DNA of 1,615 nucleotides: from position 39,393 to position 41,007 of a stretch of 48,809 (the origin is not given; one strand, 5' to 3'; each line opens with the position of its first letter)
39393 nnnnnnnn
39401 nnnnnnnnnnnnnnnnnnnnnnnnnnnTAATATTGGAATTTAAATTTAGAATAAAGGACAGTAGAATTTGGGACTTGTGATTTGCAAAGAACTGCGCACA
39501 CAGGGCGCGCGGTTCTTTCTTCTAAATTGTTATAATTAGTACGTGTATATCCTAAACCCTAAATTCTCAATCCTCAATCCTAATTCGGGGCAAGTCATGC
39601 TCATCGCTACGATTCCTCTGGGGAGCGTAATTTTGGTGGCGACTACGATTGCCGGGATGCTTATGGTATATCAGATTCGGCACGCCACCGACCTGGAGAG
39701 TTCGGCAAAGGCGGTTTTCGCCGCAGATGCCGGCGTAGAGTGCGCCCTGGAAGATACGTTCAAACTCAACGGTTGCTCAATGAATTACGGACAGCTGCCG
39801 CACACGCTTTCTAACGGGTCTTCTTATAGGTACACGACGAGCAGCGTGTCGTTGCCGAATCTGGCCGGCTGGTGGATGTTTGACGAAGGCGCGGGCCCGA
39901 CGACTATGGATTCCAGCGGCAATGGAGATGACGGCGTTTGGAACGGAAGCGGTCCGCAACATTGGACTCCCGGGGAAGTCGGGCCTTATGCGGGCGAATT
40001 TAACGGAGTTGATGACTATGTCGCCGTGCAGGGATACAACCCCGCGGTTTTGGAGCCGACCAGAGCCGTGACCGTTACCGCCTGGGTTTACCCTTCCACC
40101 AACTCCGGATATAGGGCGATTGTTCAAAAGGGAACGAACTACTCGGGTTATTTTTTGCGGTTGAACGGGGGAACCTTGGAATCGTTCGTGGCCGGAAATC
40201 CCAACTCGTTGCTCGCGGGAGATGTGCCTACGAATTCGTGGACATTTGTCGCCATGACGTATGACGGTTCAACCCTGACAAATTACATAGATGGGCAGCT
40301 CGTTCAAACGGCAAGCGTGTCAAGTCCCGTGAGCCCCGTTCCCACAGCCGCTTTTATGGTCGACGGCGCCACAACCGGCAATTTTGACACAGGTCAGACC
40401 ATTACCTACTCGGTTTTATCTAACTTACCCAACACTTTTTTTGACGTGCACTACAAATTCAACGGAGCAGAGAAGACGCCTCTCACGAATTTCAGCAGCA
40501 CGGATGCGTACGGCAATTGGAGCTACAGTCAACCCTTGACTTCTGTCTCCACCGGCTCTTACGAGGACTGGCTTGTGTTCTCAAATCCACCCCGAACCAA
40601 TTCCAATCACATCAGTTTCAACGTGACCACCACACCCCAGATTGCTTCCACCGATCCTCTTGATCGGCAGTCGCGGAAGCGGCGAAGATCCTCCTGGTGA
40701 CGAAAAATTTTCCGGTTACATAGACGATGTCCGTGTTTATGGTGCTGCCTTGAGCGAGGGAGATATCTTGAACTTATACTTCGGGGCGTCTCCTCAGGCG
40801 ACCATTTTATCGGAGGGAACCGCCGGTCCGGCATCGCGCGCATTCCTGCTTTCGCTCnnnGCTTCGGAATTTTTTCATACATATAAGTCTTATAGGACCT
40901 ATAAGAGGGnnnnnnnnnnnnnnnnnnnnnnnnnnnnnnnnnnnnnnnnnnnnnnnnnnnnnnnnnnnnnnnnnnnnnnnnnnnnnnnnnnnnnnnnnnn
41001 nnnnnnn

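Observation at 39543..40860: LamG lectin gene carrying an inserted copy of the adhesin repeat domain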

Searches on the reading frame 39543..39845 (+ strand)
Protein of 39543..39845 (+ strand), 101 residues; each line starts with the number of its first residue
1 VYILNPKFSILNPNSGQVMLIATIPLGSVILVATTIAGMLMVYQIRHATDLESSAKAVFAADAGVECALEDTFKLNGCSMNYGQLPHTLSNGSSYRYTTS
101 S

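Call 63: search_protein_families(library=pfam, proteins=[window:39543-39845:+], max_evalue=10)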
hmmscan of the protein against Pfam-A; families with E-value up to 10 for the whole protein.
seq(101 aa): 1 family
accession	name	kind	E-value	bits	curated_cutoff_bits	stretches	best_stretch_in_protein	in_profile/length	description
PF13225.11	D27-like_C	-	0.16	12.4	27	1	55-89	52-86/88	Beta-carotene isomerase D27-like, C-terminal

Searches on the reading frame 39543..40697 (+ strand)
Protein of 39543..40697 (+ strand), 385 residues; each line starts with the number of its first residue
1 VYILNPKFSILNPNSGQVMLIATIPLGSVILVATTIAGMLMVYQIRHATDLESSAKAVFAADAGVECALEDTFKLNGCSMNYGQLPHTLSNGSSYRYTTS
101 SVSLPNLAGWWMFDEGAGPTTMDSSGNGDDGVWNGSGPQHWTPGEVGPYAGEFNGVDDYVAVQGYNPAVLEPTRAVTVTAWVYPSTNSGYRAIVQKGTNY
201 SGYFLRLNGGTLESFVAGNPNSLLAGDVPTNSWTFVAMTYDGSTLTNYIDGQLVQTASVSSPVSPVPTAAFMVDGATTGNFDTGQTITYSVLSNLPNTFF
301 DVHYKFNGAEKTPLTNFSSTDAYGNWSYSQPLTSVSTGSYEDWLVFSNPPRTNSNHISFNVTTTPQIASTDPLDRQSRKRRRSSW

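Call 6: search_protein_families(library=pfam, proteins=[window:39543-40697:+], max_evalue=0.1)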
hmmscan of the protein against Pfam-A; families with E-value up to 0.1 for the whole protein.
window:39543-40697:+ (385 aa): 2 families
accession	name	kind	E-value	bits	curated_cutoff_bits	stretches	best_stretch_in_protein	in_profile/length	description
PF13385.13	Laminin_G_3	-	1.1e-17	65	27.6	1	155-280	2-127/151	Concanavalin A-like lectin/glucanases superfamily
PF22184.2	CBM_56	-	0.02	15.6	27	1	285-338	9-57/75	Carbohydrate binding module family 56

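Call 7: search_protein_families(library=ncbifam, proteins=[window:39543-40697:+], max_evalue=0.1)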
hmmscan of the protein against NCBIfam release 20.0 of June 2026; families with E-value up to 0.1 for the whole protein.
window:39543-40697:+ (385 aa): 0 families

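Call 8: find_encoding_contigs(protein=window:39543-40697:+, flank=10000, max_places=10)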
Protein window:39543-40697:+ (385 aa): no gene with exactly this product is on record in the collection.

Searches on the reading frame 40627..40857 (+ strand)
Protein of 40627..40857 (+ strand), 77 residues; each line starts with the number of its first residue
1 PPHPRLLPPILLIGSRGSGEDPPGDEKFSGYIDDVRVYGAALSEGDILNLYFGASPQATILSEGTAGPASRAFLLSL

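Call 6: search_protein_families(library=pfam, proteins=[window:40627-40857:+], max_evalue=0.1)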
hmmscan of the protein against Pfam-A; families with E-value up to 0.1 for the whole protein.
window:40627-40857:+ (77 aa): 1 family
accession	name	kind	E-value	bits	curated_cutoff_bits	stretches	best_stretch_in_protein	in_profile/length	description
PF13385.13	Laminin_G_3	-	4.2e-05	24.2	27.6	1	19-47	122-150/151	Concanavalin A-like lectin/glucanases superfamily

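Call 7: search_protein_families(library=ncbifam, proteins=[window:40627-40857:+], max_evalue=0.1)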
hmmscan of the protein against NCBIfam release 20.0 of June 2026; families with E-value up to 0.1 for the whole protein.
window:40627-40857:+ (77 aa): 1 family
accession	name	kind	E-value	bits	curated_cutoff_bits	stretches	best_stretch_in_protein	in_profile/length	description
NF052521.1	TafC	equivalog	0.0073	15.5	410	1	17-52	324-361/373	TafC family fimbrial protein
